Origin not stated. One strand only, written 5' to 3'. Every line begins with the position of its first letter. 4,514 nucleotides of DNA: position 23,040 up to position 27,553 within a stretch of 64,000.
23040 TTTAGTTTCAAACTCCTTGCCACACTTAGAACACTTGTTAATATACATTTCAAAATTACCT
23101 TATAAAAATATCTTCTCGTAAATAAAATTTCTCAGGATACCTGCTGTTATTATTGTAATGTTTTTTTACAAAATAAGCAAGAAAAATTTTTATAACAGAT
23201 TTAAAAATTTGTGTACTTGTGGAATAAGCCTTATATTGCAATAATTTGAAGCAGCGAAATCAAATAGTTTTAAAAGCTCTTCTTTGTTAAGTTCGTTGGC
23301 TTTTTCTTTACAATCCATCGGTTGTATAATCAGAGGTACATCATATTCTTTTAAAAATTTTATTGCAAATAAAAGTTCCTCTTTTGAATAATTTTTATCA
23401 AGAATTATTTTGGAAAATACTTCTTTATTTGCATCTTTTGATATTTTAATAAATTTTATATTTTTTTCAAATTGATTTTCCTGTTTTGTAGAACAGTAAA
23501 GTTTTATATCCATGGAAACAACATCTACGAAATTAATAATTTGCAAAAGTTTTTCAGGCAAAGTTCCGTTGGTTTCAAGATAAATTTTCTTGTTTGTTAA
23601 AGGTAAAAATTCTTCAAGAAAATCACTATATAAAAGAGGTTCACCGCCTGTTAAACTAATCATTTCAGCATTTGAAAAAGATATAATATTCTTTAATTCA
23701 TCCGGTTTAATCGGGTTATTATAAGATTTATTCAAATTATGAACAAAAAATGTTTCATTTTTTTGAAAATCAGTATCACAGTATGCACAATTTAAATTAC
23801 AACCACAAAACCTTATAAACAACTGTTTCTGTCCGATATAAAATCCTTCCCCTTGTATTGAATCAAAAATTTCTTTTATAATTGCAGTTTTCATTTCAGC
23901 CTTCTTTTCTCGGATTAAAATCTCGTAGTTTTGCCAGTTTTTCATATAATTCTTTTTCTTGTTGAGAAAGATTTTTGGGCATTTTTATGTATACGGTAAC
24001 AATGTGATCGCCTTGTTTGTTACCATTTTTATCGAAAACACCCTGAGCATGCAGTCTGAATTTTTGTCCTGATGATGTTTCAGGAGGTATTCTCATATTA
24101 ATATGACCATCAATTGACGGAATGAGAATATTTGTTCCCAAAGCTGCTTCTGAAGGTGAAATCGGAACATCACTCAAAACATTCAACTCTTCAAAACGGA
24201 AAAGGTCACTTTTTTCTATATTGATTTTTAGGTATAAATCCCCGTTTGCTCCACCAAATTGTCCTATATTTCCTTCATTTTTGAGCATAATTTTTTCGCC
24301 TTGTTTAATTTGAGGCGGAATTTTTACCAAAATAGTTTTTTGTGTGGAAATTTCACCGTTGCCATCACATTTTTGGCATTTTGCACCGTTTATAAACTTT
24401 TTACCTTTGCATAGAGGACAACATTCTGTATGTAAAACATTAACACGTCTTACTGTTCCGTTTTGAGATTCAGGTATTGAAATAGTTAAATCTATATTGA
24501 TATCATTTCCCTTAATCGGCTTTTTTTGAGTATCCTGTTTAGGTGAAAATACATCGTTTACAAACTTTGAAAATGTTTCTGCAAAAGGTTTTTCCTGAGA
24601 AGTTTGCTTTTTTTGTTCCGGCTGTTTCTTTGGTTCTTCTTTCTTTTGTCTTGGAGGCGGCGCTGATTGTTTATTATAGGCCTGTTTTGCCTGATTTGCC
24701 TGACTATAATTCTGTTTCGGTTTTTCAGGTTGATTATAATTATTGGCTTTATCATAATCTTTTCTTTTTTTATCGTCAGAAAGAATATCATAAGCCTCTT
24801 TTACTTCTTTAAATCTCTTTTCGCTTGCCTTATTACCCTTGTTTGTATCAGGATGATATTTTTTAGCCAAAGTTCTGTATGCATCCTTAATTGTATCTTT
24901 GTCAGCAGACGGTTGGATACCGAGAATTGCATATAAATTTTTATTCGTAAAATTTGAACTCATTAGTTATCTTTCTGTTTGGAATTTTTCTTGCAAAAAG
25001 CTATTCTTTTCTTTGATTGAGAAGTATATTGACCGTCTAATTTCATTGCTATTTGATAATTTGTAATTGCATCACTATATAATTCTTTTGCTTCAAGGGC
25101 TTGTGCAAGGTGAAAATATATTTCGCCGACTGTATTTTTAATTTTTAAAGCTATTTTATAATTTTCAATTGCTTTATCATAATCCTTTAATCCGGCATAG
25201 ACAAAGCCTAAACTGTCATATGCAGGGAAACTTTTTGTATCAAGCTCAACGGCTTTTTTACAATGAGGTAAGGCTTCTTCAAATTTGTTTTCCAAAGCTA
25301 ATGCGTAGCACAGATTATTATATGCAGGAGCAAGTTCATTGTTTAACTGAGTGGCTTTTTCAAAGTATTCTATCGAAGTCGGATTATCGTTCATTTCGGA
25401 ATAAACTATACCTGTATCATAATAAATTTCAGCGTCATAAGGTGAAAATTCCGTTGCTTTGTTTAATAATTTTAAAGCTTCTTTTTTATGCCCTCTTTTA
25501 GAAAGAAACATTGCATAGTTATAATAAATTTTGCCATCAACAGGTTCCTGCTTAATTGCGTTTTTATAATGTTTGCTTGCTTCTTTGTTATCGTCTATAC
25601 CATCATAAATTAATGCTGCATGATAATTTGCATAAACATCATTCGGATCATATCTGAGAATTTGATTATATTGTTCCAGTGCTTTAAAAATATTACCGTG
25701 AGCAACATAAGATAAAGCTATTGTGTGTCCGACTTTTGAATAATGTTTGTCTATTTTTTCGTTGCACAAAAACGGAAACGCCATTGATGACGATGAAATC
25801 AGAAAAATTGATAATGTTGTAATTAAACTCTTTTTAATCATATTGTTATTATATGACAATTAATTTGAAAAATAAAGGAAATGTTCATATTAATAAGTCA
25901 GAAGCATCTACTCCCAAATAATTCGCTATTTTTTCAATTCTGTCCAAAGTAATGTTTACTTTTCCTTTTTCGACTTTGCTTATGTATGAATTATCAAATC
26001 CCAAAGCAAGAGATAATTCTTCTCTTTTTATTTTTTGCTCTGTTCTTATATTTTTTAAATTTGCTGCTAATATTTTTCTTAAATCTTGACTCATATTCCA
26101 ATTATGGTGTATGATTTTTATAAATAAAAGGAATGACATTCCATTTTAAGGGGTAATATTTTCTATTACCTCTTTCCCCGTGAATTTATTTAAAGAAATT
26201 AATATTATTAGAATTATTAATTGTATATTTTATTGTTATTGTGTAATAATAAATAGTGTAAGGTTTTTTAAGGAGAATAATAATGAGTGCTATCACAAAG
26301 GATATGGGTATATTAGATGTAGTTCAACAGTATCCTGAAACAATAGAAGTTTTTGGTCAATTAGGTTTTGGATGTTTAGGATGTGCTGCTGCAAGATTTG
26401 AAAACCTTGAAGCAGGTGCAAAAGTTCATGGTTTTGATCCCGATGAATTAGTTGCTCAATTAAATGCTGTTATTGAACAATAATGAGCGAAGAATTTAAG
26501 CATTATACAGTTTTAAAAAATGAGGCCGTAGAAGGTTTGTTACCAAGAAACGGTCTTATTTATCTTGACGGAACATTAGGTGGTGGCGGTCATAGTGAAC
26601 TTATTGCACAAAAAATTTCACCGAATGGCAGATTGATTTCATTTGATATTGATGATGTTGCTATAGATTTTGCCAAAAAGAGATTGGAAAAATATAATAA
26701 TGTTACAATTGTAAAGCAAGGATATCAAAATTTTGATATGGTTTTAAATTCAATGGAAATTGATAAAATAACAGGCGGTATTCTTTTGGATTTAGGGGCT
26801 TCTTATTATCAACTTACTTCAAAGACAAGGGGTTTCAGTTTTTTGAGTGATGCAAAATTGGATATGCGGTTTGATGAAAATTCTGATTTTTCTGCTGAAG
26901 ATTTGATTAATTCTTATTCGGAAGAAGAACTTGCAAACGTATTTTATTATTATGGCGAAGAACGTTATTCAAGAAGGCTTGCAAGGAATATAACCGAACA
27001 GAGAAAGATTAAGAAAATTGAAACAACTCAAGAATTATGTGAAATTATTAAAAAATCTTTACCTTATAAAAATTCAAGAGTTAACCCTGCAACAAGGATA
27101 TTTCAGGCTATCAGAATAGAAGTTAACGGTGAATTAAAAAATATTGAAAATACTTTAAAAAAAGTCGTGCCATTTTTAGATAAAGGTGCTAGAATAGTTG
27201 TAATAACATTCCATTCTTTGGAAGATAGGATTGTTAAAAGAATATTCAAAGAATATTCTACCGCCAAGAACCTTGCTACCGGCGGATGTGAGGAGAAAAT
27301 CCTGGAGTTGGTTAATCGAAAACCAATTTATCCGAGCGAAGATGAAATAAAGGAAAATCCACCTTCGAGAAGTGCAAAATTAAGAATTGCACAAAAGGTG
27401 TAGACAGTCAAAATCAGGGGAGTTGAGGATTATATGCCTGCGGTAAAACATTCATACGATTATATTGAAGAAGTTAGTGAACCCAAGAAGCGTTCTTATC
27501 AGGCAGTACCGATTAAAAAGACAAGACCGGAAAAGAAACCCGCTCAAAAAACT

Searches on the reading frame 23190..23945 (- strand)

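Call 17: search_protein_families(library=pfam, proteins=[window:23190-23945:-], max_evalue=0.001)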
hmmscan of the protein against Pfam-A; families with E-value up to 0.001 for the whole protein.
window:23190-23945:- (251 aa): 3 families
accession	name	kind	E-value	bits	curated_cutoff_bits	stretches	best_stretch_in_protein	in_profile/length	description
PF04055.27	Radical_SAM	-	4.1e-14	53.5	29.5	1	46-198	4-166/166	Radical SAM superfamily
PF13353.11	Fer4_12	-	1.7e-06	28.8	22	1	31-150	2-118/137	4Fe-4S single cluster domain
PF24666.1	zf-C2H2_fungi_2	-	0.00083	19.6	27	0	53-71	3-21/26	Fungal C2H2 zinc finger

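Call 76: search_protein_families(library=ncbifam, proteins=[window:23190-23945:-], max_evalue=0.00001)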
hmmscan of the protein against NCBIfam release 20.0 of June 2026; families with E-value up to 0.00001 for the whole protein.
window:23190-23945:- (251 aa): 14 families
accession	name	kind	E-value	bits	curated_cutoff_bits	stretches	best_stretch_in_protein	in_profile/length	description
TIGR03963.1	rSAM_QueE_Clost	equivalog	2e-23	83.2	260.1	1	23-188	3-161/219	putative 7-carboxy-7-deazaguanine synthase QueE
TIGR03365.1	Bsubt_queE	equivalog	1.8e-19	70.2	206.1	1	23-248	5-231/238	7-carboxy-7-deazaguanine synthase QueE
TIGR04349.1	rSAM_QueE_gams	hypoth_equivalog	3.1e-18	66.2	300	1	23-248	3-203/210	7-carboxy-7-deazaguanine synthase QueE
TIGR04508.1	queE_Cx14CxxC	equivalog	3.1e-15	56.6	240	1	23-132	3-122/208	7-carboxy-7-deazaguanine synthase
TIGR04322.1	rSAM_QueE_Ecoli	equivalog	1.6e-13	50.7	200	1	27-250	1-214/215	7-carboxy-7-deazaguanine synthase QueE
TIGR02495.1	NrdG2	equivalog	5.4e-13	48.7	131.15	1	38-174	15-155/193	anaerobic ribonucleoside-triphosphate reductase activating protein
TIGR02493.1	PFLA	equivalog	2.1e-10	40.4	231.75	1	43-186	19-169/235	pyruvate formate-lyase-activating protein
TIGR04084.1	rSAM_AF0577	subfamily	4.9e-09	35.6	225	1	48-147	6-101/347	TIGR04084 family radical SAM/SPASM domain-containing protein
NF001199.0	PRK00164.2-1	equivalog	6.6e-09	35.3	231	1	48-221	21-196/308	GTP 3',8-cyclase MoaA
TIGR02668.1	moaA_archaeal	equivalog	1.6e-08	33.9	325.25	1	49-137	20-104/303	GTP 3',8-cyclase MoaA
TIGR02666.1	moaA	equivalog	3e-08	33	284.05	1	49-227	20-209/336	GTP 3',8-cyclase MoaA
NF038283.1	viperin_w_prok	equivalog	1.4e-07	31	180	1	49-131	12-96/281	viperin family antiviral radical SAM protein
TIGR03470.1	HpnH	equivalog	5e-07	29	225.05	1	49-218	38-208/318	adenosyl-hopene transferase HpnH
TIGR04041.1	activase_YjjW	hypoth_equivalog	6.1e-06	25.9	250.2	0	96-157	112-177/276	YjjW family glycine radical enzyme activase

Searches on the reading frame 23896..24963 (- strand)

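Call 17: search_protein_families(library=pfam, proteins=[window:23896-24963:-], max_evalue=0.001)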
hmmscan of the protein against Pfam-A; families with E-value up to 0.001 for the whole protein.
window:23896-24963:- (355 aa): 2 families
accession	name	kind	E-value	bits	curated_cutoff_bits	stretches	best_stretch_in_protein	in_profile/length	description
PF01556.23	DnaJ_C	-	4e-36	124.8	26.6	1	155-329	1-152/152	DnaJ C terminal domain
PF00226.36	DnaJ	-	3.4e-25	88.4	27.8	1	9-71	1-63/63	DnaJ domain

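Call 76: search_protein_families(library=ncbifam, proteins=[window:23896-24963:-], max_evalue=0.00001)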
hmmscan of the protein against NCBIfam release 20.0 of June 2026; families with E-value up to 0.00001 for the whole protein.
window:23896-24963:- (355 aa): 13 families
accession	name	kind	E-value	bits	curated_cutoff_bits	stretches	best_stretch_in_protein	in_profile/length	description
TIGR02349.1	DnaJ_bact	equivalog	1.6e-80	271.2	377.2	2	179-345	186-352/354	molecular chaperone DnaJ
NF008035.0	PRK10767.1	subfamily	6e-75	252.6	338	2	180-346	181-347/374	molecular chaperone DnaJ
NF010872.0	PRK14279.1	equivalog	1.4e-61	208.8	556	2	179-352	212-387/394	molecular chaperone DnaJ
NF010874.0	PRK14281.1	equivalog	1.4e-57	195.6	619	2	180-353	206-379/397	chaperone protein DnaJ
NF010894.0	PRK14301.1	equivalog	1.7e-55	188.5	548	2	181-352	185-356/373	chaperone protein DnaJ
NF007618.0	PRK10266.1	equivalog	2e-54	185.2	403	2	106-354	70-302/306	curved DNA-binding protein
NF010871.0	PRK14278.1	equivalog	3.5e-51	174.2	502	2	175-349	178-353/378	molecular chaperone DnaJ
NF010885.0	PRK14292.1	equivalog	7.8e-50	169.9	585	2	178-345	182-347/371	chaperone protein DnaJ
NF010892.0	PRK14299.1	equivalog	6.1e-41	140.6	392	1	7-346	3-286/291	chaperone protein DnaJ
NF037946.1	terminal_TopJ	equivalog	1.2e-32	113.3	300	2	8-73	5-69/810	terminal organelle assembly protein TopJ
TIGR03835.1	termin_org_DnaJ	equivalog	2.6e-25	89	512.25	2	9-73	3-66/871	terminal organelle assembly protein TopJ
NF050028.1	CldAdptActJ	equivalog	1.7e-12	47.6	150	1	9-73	3-72/93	cold adaptation protein ActJcold adaptation protein ActJ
NF006948.0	PRK09430.1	equivalog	1.3e-06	28.2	162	1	8-66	200-265/267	co-chaperone DjlA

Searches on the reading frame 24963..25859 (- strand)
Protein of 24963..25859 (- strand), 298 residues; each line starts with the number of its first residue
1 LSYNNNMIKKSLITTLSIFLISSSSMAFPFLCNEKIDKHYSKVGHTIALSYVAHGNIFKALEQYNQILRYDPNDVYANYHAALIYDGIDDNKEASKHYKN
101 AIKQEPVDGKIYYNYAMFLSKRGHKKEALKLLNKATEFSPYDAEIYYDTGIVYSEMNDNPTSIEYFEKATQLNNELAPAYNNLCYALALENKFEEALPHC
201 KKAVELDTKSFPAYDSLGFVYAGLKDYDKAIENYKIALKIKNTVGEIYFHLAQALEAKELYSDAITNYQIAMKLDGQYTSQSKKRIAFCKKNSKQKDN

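Call 17: search_protein_families(library=pfam, proteins=[window:24963-25859:-], max_evalue=0.001)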
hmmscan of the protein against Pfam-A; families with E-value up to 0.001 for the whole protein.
window:24963-25859:- (298 aa): 18 families
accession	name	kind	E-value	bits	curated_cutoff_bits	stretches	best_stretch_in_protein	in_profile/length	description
PF07719.23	TPR_2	-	1.6e-31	106.2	27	2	213-240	3-30/34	Tetratricopeptide repeat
PF13414.12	TPR_11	-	1.1e-25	89.5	26.8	2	226-257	9-40/42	TPR repeat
PF00515.34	TPR_1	-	1.4e-25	88.5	27.8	2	177-207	1-31/34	Tetratricopeptide repeat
PF13181.12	TPR_8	-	5.2e-22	76.5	25.7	0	213-242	3-32/34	Tetratricopeptide repeat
PF13431.12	TPR_17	-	1.3e-21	75.4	24.4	2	97-129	1-33/34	Tetratricopeptide repeat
PF13424.12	TPR_12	-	3.6e-19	69.2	30.1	3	176-241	2-75/77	Tetratricopeptide repeat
PF13432.12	TPR_16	-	4.1e-18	65.9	32.7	0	90-143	12-65/65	Tetratricopeptide repeat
PF14559.12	TPR_19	-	8.3e-17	61.7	25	1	90-144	6-60/68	Tetratricopeptide repeat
PF13428.12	TPR_14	-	6.8e-15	54.5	23.5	0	111-147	3-39/44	Tetratricopeptide repeat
PF13174.12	TPR_6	-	3.8e-10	40.2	26.3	0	47-73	6-32/33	Tetratricopeptide repeat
PF23914.1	TPR_CcmH_CycH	-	7.3e-09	36.1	42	0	150-240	57-150/158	Cytochrome c-type biogenesis protein H TPR domain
PF13371.12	TPR_9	-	1e-08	35.5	35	0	51-108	5-62/73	Tetratricopeptide repeat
PF24575.1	TPR_Slam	-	4.1e-08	34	35.2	0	56-128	30-100/104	Surface lipoprotein assembly modifier, N-terminal TPR repeats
PF25063.1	ARM_TT21_C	-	1.3e-07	32.2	35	1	190-265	108-184/209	Tetratricopeptide repeat protein 21 C-terminal ARM domain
PF13374.12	TPR_10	-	3.9e-07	30.3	27.5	0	179-205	4-30/42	Tetratricopeptide repeat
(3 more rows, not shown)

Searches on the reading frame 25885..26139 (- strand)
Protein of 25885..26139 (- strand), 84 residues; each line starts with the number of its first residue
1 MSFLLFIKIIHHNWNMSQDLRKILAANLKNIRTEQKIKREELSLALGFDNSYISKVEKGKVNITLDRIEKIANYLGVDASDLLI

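Call 17: search_protein_families(library=pfam, proteins=[window:25885-26139:-], max_evalue=0.001)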
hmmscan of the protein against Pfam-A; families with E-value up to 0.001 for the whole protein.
window:25885-26139:- (84 aa): 4 families
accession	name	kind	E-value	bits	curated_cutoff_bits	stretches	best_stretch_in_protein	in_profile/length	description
PF01381.28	HTH_3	-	1.1e-14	54.6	23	1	28-82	1-55/55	Helix-turn-helix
PF12844.13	HTH_19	-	8.2e-10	38.9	30.2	1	27-83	3-59/64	Helix-turn-helix domain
PF13443.12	HTH_26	-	1.2e-09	38.7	22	1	27-84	1-59/63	Cro/C1-type HTH DNA-binding domain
PF13560.12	HTH_31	-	1.7e-08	35.1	27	1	24-81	2-60/64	Helix-turn-helix domain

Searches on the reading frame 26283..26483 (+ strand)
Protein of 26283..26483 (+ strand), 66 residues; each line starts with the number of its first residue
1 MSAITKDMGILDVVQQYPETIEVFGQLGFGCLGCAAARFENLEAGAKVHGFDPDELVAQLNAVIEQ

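Call 17: search_protein_families(library=pfam, proteins=[window:26283-26483:+], max_evalue=0.001)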
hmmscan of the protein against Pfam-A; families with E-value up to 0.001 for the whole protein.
window:26283-26483:+ (66 aa): 1 family
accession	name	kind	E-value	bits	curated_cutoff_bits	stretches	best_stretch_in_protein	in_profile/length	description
PF08984.16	DUF1858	-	1.9e-21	76.4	32.2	1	4-57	1-59/59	Domain of unknown function (DUF1858)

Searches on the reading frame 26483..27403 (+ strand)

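Call 17: search_protein_families(library=pfam, proteins=[window:26483-27403:+], max_evalue=0.001)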
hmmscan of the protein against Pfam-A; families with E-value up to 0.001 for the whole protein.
window:26483-27403:+ (306 aa): 3 families
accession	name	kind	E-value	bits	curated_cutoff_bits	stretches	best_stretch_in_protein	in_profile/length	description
PF01795.25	Methyltransf_5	-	1.2e-106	357.2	27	1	4-305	1-308/309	MraW methylase family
PF13847.12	Methyltransf_31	-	1.6e-05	25.1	27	1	24-96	4-78/145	Methyltransferase domain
PF13649.12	Methyltransf_25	-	0.00014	22.9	27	0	29-88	3-62/97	Methyltransferase domain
